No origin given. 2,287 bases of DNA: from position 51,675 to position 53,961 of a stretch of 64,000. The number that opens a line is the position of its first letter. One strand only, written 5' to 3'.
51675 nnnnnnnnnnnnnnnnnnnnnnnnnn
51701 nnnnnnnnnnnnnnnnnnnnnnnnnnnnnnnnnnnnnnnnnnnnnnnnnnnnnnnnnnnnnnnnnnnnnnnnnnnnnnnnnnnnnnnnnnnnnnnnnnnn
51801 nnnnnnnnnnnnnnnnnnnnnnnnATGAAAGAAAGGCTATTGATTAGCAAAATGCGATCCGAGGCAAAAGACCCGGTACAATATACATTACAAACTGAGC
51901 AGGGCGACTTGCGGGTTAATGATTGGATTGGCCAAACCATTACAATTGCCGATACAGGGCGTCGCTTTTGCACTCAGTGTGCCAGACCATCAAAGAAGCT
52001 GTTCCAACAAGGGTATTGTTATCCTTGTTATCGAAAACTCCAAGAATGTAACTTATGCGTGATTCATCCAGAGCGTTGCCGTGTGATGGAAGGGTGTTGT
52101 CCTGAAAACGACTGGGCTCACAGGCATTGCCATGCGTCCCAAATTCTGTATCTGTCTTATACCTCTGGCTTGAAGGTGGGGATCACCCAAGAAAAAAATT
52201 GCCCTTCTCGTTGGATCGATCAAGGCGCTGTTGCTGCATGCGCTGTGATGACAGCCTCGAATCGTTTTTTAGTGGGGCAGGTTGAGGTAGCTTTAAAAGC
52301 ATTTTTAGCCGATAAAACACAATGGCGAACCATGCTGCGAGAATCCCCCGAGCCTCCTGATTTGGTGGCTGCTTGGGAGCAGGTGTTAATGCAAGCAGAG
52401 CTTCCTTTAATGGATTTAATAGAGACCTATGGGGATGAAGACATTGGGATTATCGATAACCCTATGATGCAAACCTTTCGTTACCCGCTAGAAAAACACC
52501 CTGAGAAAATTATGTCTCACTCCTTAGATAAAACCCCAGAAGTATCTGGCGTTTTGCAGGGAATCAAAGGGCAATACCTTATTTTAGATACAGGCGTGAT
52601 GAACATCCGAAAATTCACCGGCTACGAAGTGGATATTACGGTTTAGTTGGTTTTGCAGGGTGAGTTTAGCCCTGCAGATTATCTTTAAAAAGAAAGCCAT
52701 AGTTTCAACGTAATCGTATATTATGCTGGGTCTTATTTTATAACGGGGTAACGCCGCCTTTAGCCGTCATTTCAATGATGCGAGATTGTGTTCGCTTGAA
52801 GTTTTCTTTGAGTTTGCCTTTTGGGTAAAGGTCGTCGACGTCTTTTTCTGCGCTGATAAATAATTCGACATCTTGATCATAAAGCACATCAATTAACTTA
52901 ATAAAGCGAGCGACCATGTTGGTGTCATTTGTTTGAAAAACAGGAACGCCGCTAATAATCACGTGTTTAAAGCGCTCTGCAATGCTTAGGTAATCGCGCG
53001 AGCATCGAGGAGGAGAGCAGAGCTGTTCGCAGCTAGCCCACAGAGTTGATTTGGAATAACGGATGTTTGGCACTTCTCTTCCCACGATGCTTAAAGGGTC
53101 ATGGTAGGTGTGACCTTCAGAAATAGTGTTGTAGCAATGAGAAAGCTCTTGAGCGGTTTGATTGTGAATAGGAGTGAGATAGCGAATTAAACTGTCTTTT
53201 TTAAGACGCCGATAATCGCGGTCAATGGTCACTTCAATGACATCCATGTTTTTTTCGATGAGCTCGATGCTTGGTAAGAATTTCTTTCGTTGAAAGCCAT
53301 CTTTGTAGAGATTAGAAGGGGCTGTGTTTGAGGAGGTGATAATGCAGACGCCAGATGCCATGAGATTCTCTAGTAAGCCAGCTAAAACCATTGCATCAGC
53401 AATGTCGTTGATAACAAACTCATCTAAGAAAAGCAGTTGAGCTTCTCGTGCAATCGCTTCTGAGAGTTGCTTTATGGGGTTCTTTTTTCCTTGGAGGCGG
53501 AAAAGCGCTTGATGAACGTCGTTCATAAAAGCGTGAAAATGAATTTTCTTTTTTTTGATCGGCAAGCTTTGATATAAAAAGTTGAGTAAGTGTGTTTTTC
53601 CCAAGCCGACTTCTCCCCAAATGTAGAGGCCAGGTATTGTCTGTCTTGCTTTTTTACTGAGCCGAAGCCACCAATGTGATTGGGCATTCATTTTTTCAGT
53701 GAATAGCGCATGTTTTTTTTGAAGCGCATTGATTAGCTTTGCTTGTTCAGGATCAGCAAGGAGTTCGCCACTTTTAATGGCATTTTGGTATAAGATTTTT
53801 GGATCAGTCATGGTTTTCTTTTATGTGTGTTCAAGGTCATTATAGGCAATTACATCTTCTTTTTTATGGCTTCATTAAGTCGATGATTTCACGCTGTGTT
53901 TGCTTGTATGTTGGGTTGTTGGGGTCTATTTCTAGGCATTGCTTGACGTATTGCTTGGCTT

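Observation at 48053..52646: Three-gene redox module: 1139-aa fusion of novel domain + GltD-like + PyrK/FNR-like, then rhodanese, then a Cys-rich zinc-ribbon protein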

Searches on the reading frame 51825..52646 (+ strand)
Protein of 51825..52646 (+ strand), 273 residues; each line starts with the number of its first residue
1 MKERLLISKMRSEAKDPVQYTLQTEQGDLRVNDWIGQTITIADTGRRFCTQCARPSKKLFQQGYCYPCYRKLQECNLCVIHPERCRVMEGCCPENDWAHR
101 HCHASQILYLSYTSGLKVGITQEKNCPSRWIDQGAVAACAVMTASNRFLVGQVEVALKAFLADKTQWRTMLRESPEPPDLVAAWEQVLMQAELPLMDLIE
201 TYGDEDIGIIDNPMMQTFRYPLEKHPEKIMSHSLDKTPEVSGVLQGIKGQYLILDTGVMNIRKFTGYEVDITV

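Call 3: search_protein_families(library=pfam, proteins=[window:51825-52646:+], max_evalue=0.01)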
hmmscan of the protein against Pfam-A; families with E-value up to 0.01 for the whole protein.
window:51825-52646:+ (273 aa): 1 family
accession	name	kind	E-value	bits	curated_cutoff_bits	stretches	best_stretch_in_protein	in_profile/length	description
PF10977.13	DUF2797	-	4e-79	266.1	25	1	36-269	1-227/227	Protein of unknown function (DUF2797)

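Call 4: search_protein_families(library=ncbifam, proteins=[window:51825-52646:+], max_evalue=0.01)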
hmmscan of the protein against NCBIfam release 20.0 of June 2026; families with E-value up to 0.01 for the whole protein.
window:51825-52646:+ (273 aa): 0 families

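Call 24: search_solved_structures(query=window:51825-52646:+, max_evalue=10)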
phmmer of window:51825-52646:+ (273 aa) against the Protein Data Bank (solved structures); distinct sequences matched with E-value up to 10: 4.
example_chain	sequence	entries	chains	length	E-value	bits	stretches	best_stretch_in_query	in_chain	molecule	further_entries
4ap4_A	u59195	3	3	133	0.16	14.5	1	36-74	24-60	E3 UBIQUITIN LIGASE RNF4 | E3 UBIQUITIN-PROTEIN LIGASE RNF4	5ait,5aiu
6gaw_Ba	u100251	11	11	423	0.37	13.3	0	10-84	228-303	Mitochondrial ribosomal protein L37 | 39S ribosomal protein L37, mitochondrial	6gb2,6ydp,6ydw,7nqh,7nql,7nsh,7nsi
4v1a_a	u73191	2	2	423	0.37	13.3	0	10-84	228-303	MITORIBOSOMAL PROTEIN ML37, MRPL37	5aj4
7koh_A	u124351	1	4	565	1.9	10.9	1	110-151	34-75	Antigen 43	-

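Call 74: find_homologous_proteins(query=window:51825-52646:+)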
Query window:51825-52646:+ (273 aa): 7882 proteins with E <= 0.001 among 8000 candidates; the best 120 are listed.
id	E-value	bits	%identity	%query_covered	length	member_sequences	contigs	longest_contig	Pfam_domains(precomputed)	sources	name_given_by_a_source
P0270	9.6e-188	640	100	100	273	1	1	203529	PF10977.14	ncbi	-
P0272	6.9e-129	447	70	98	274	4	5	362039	PF10977.14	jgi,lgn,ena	-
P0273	2.2e-117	409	65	98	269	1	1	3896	PF10977.14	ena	-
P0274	1.7e-114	400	64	98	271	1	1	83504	PF10977.14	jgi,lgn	jgi:hypothetical protein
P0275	4.1e-114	399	64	97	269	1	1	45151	PF10977.14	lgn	-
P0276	2.0e-113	396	65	96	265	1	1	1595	PF10977.14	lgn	-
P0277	2.9e-113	396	62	98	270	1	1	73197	PF10977.14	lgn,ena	-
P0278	1.6e-111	390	62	98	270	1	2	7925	PF10977.14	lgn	-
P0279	2.3e-111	390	61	98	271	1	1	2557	PF10977.14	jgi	jgi:hypothetical protein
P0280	4.3e-110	385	62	99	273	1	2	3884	PF10977.14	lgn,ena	-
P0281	2.2e-108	380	60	98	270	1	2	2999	PF10977.14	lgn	-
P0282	5.7e-103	362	58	98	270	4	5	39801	PF10977.14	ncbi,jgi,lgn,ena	jgi:hypothetical protein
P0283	5.8e-99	349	59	88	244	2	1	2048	PF10977.14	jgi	jgi:hypothetical protein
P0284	1.3e-97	345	56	98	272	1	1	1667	PF10977.14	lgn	-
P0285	7.3e-95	335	56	97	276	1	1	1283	PF10977.14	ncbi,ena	-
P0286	6.4e-91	323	51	96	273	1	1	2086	PF10977.14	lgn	-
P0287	4.9e-89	316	51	98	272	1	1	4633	PF10977.14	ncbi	-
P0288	1.3e-88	315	51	100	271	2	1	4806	PF10977.14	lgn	-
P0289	1.3e-88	315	52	100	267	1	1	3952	PF10977.14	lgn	-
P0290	1.6e-88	315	52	100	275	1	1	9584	PF10977.14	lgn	-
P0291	5.1e-88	313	50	98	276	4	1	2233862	PF10977.14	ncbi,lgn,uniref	ncbi:DUF2797 domain-containing protein [Candidiatus Paracoxiella cheracis]|uniref:DUF2797 domain-con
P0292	4.3e-87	310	51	100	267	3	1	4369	PF10977.14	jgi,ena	-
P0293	4.5e-87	310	51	99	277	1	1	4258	PF10977.14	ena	-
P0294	4.6e-87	310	50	100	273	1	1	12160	PF10977.14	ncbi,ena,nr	ncbi:MAG: DUF2797 domain-containing protein [Gammaproteobacteria bacterium]|nr:DUF2797 domain-contai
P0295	6.1e-87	309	51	96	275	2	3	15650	PF10977.14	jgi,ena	-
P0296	6.9e-87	309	51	99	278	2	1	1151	PF10977.14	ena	-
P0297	9.9e-87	309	50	97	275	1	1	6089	PF10977.14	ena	-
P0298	1.6e-86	308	50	98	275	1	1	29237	PF10977.14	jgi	-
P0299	2.2e-86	308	49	97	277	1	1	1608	PF10977.14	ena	-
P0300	2.4e-86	307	50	99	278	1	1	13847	PF10977.14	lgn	-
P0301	4.3e-86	307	51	98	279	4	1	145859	PF10977.14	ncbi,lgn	-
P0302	5.4e-86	306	51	97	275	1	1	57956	PF10977.14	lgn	-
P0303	5.5e-86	306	52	96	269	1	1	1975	PF10977.14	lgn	-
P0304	1.0e-85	305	48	100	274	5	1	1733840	PF10977.14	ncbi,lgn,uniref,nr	ncbi:DUF2797 domain-containing protein [Candidatus Coxiella mudrowiae]|uniref:Cytosolic protein n=1 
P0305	1.4e-85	305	50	100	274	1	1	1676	PF10977.14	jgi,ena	-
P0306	2.2e-85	304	50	97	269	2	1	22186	PF10977.14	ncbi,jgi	jgi:hypothetical protein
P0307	2.6e-85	304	51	100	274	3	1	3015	PF10977.14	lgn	-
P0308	3.2e-85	304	47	100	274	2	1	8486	PF10977.14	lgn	-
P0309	4.5e-85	303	50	98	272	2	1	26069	PF10977.14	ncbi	-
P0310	4.8e-85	303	52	100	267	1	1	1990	PF10977.14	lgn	-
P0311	5.0e-85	303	50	98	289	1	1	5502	PF10977.14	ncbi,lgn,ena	-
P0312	6.8e-85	303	50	97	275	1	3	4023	PF10977.14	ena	-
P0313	8.7e-85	302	51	98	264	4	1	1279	PF10977.14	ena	-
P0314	9.5e-85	302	49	96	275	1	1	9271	PF10977.14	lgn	-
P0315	1.1e-84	302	51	98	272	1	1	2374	PF10977.14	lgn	-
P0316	1.4e-84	302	49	100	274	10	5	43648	PF10977.14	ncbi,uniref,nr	ncbi:DUF2797 domain-containing protein [Coxiella burnetii]|uniref:DUF2797 domain-containing protein 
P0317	2.0e-84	301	51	98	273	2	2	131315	PF10977.14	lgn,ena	-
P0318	2.1e-84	301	49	97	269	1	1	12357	PF10977.14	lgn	-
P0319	3.9e-84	300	49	98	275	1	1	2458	PF10977.14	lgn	-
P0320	5.8e-84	300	49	97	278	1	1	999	PF10977.14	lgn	-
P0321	7.8e-84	299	49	97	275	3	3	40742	PF10977.14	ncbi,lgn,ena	-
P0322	8.5e-84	299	53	97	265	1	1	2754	PF10977.14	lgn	-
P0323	8.7e-84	299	50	98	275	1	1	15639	PF10977.14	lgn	-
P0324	9.8e-84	299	49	100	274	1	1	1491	PF10977.14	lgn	-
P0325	1.2e-83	299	50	98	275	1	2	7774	PF10977.14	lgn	-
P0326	1.3e-83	299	50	95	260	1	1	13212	PF10977.14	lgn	-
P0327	1.6e-83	298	45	100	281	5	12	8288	PF10977.14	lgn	-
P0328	1.6e-83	298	49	98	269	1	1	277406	PF10977.14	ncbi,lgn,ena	-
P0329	1.9e-83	298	50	97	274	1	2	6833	PF10977.14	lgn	-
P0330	2.0e-83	298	49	97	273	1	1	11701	PF10977.14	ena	-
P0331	2.1e-83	298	51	95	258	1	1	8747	PF10977.14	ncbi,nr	ncbi:MAG: DUF2797 domain-containing protein [Gammaproteobacteria bacterium]|nr:DUF2797 domain-contai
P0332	2.3e-83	298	49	97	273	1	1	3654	PF10977.14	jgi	jgi:hypothetical protein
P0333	2.5e-83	298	49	97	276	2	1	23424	PF10977.14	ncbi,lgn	-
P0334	3.4e-83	297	48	96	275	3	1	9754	PF10977.14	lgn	-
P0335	3.4e-83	297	50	98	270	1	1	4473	PF10977.14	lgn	-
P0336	3.8e-83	297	49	98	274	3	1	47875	PF10977.14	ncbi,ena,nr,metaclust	ncbi:MAG: hypothetical protein A3F10_07290 [Coxiella sp. RIFCSPHIGHO2_12_FULL_42_15]|nr:MAG: hypothe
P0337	4.2e-83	297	49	99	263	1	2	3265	PF10977.14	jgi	-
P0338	4.2e-83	297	49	96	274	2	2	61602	PF10977.14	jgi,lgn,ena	-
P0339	4.6e-83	297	49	96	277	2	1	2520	PF10977.14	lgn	-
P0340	4.9e-83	297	47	100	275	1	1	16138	PF10977.14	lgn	-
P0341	6.1e-83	296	47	98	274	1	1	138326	PF10977.14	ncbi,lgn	-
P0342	6.6e-83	296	50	98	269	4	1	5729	PF10977.14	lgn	-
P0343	1.1e-82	296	48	97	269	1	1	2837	PF10977.14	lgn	-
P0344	1.2e-82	295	50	97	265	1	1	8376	PF10977.14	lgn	-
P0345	1.3e-82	295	49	99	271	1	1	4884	PF10977.14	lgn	-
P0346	1.9e-82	295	50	98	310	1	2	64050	PF10977.14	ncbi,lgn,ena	-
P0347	2.0e-82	295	49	98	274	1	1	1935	PF10977.14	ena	-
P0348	2.4e-82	294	50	97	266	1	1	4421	PF10977.14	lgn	-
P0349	2.5e-82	294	49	96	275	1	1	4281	PF10977.14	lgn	-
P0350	2.6e-82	294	48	97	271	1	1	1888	PF10977.14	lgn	-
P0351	3.1e-82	294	49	98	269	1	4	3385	PF10977.14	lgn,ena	-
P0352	3.9e-82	294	49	97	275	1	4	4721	PF10977.14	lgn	-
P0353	4.1e-82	294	49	98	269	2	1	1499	PF10977.14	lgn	-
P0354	4.8e-82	293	49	96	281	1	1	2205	PF10977.14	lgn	-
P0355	5.0e-82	293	49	98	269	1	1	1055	PF10977.14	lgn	-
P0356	5.3e-82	293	49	99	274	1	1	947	PF10977.14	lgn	-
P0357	6.3e-82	293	50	99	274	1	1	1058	PF10977.14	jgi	jgi:hypothetical protein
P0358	6.9e-82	293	49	98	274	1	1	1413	PF10977.14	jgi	jgi:hypothetical protein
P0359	6.9e-82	293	47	100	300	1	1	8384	PF10977.14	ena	-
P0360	8.7e-82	293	49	98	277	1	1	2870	PF10977.14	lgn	-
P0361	9.1e-82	293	45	100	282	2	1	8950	PF10977.14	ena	-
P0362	1.1e-81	292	49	98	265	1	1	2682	PF10977.14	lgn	-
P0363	1.4e-81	292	51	98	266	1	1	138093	PF10977.14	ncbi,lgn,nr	ncbi:MAG: DUF2797 domain-containing protein [Coxiellaceae bacterium]|nr:DUF2797 domain-containing pr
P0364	1.6e-81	292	49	97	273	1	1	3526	PF10977.14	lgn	-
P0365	1.7e-81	292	48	98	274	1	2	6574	PF10977.14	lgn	-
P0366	1.7e-81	292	46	100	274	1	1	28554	PF10977.14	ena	-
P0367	1.8e-81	292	48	98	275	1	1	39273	PF10977.14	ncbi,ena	-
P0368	1.9e-81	291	49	96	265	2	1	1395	PF10977.14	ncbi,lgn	-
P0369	1.9e-81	291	48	97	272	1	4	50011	PF10977.14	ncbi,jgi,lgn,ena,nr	ncbi:MAG: hypothetical protein A3F13_04215 [Gammaproteobacteria bacterium RIFCSPHIGHO2_12_FULL_40_19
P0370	2.1e-81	291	49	97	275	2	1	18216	PF10977.14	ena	-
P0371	2.2e-81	291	49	98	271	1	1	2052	PF10977.14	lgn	-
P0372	2.3e-81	291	50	98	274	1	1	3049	PF10977.14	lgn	-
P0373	2.6e-81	291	49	99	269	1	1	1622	PF10977.14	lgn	-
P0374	2.8e-81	291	50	96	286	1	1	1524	PF10977.14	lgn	-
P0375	3.4e-81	291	48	97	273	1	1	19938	PF10977.14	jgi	-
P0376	3.4e-81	291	48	98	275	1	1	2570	PF10977.14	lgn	-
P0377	4.2e-81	290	48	97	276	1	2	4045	PF10977.14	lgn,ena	-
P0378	4.3e-81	290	47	97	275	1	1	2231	PF10977.14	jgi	-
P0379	4.3e-81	290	48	98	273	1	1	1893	PF10977.14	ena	-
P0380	4.7e-81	290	49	97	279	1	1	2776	PF10977.14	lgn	-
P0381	4.9e-81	290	48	97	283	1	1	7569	PF10977.14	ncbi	-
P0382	5.6e-81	290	47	97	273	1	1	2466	PF10977.14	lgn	-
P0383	5.7e-81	290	49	97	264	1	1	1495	PF10977.14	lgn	-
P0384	6.5e-81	290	48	98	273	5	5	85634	PF10977.14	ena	-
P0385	6.6e-81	290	48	98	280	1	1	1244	PF10977.14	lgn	-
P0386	6.6e-81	290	45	99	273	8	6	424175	PF10977.14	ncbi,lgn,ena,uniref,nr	ncbi:hypothetical protein CLERM_057 [Coxiella-like endosymbiont]|uniref:DUF2797 domain-containing pr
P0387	7.4e-81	290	46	100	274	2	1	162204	PF10977.14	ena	-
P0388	7.8e-81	289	48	97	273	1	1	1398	PF10977.14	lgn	-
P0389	8.7e-81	289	49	97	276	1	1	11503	PF10977.14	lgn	-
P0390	1.0e-80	289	47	98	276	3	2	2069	PF10977.14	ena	-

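Call 75: find_encoding_contigs(protein=P0291, flank=7000, max_places=1)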
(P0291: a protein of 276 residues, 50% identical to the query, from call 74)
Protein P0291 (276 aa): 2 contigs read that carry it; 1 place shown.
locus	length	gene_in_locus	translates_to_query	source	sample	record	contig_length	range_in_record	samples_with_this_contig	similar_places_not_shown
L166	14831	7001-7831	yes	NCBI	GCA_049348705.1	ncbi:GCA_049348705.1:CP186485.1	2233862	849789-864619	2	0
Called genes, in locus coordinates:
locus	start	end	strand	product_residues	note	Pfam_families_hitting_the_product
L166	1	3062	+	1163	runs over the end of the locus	PF27156:RP005_N, PF07992:Pyr_redox_2 (weak)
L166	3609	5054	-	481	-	PF13546:DDE_5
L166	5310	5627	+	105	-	PF00581:Rhodanese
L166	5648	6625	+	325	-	PF02445:NadA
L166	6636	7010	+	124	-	-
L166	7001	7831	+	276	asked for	PF10977:DUF2797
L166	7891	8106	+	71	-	PF26604:CBU_0592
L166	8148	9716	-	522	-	PF01266:DAO (faint), PF01494:FAD_binding_3, PF07992:Pyr_redox_2 (faint), PF13450:NAD_binding_8 (weak), PF13738:Pyr_redox_3 (faint), PF08491:SE (weak)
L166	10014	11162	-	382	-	PF04055:Radical_SAM, PF06969:HemN_C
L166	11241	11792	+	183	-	PF00293:NUDIX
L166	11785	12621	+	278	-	PF00459:Inositol_P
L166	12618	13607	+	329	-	PF00056:Ldh_1_N, PF02866:Ldh_1_C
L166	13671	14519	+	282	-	PF00698:Acyl_transf_1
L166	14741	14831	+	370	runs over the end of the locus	PF01734:Patatin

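Call 76: find_encoding_contigs(protein=P0274, flank=7000, max_places=1)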
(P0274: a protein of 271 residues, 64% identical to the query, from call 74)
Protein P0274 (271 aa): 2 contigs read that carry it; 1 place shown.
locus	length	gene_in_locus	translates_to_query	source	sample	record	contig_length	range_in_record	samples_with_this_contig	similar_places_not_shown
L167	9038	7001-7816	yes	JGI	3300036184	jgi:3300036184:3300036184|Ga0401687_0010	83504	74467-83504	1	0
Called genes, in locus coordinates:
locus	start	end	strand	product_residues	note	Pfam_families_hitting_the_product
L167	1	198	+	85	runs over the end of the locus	PF13683:rve_3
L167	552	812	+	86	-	-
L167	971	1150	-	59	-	-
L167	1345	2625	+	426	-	PF00589:Phage_integrase (weak)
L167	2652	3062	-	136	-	-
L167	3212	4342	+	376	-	PF00817:IMS, PF21999:IMS_HHH_1, PF11799:IMS_C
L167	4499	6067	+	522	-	-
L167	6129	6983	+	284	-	PF14226:DIOX_N, PF03171:2OG-FeII_Oxy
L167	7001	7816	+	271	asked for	PF10977:DUF2797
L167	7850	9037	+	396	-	?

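Call 77: find_encoding_contigs(protein=P0363, flank=7000, max_places=1)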
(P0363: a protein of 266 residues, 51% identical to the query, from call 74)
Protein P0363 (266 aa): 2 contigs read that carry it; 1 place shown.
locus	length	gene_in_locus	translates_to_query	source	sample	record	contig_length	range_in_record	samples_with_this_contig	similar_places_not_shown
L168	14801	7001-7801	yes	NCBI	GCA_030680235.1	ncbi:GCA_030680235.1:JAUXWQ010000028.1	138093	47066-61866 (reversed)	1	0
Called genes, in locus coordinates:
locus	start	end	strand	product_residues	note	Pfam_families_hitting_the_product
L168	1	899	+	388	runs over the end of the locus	PF01702:TGT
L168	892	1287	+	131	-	PF00581:Rhodanese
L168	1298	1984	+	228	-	PF01863:YgjP-like, PF10263:SprT-like (faint)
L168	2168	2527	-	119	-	PF02575:YbaB_DNA_bd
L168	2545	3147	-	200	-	PF21176:RecR_HhH, PF01751:Toprim, PF13662:Toprim_4, PF21175:RecR_C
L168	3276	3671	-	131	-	PF02575:YbaB_DNA_bd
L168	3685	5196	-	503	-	PF05496:RuvB_N (faint), PF13177:DNA_pol3_delta2, PF00004:AAA, PF22608:DNAX_ATPase_lid, PF12169:DNA_pol3_gamma3, PF12170:DNA_pol3_tau_5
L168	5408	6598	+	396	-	PF12242:Eno-Rase_NADH_b, PF12241:Enoyl_reductase, PF07055:Eno-Rase_FAD_bd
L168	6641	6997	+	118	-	-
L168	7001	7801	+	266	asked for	PF10977:DUF2797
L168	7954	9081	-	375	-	PF04055:Radical_SAM, PF06969:HemN_C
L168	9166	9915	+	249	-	PF03734:YkuD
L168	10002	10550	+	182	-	PF00293:NUDIX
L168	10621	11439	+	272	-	PF00459:Inositol_P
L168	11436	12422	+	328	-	PF00056:Ldh_1_N, PF02866:Ldh_1_C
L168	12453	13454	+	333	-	PF00814:TsaD, PF22521:HypF_C_2 (weak)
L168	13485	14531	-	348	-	PF08331:QueG_DUF1730, PF13484:Fer4_16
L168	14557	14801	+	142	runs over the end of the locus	PF02367:TsaE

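Call 84: search_solved_structures(query=A6, max_evalue=10, show_alignments=0)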
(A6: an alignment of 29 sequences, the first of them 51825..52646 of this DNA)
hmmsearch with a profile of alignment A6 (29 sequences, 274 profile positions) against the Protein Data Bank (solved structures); distinct sequences matched with E-value up to 10: 1.
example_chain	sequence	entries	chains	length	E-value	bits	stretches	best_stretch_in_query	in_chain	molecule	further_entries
3gt5_A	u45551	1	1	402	0.9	12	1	100-125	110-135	N-acetylglucosamine 2-epimerase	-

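Call 85: search_protein_families(library=phrogs, proteins=[window:51825-52646:+], max_evalue=0.1)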
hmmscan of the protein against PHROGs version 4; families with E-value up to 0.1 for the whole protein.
window:51825-52646:+ (273 aa): 0 families

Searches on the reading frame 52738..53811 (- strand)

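Call 3: search_protein_families(library=pfam, proteins=[window:52738-53811:-], max_evalue=0.01)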
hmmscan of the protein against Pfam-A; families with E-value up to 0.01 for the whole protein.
window:52738-53811:- (357 aa): 4 families
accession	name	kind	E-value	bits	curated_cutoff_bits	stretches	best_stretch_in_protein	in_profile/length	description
PF03969.22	AFG1_ATPase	-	3.5e-96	322.8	27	1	4-351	3-355/361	AFG1-like ATPase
PF00308.24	Bac_DnaA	-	1.7e-08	35.2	23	1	49-169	24-145/162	Bacterial DnaA ATPAse domain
PF13401.12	AAA_22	-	0.00076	20.2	27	1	62-125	8-59/130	AAA domain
PF13191.12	AAA_16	-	0.0032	18.4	32.6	0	53-92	18-55/167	AAA ATPase domain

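Call 4: search_protein_families(library=ncbifam, proteins=[window:52738-53811:-], max_evalue=0.01)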
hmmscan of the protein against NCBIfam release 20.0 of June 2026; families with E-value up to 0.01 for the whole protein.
window:52738-53811:- (357 aa): 9 families
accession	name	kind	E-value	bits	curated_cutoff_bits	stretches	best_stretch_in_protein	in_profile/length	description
NF040713.1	ZapE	equivalog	2.1e-110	369.2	140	1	8-348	2-343/344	cell division protein ZapE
TIGR00362.1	DnaA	equivalog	5.9e-07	28.9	343.9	1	51-168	129-247/437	chromosomal replication initiator protein DnaA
NF001154.0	PRK00149.3-3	equivalog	8.7e-07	28.3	410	1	53-170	144-264/462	chromosomal replication initiator protein DnaA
NF006505.0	PRK08939.1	equivalog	1.4e-06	27.9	228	1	10-169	110-266/306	primosomal protein DnaI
TIGR03420.1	DnaA_homol_Hda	equivalog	3.1e-05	23.6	194.8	1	37-168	17-137/226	DnaA regulatory inactivator Hda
NF005992.0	PRK08116.1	subfamily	4.3e-05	22.8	189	1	54-132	109-187/269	hypothetical protein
NF038214.1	IS21_help_AAA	equivalog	0.00026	20.8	200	1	62-161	93-191/232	IS21-like element helper ATPase IstB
NF005304.0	PRK06835.1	equivalog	0.00098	18.3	215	1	38-170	162-295/330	ATP-binding protein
NF002981.0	PRK03695.1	equivalog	0.0033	16.8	281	1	114-161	146-194/253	vitamin B12 ABC transporter ATP-binding protein BtuD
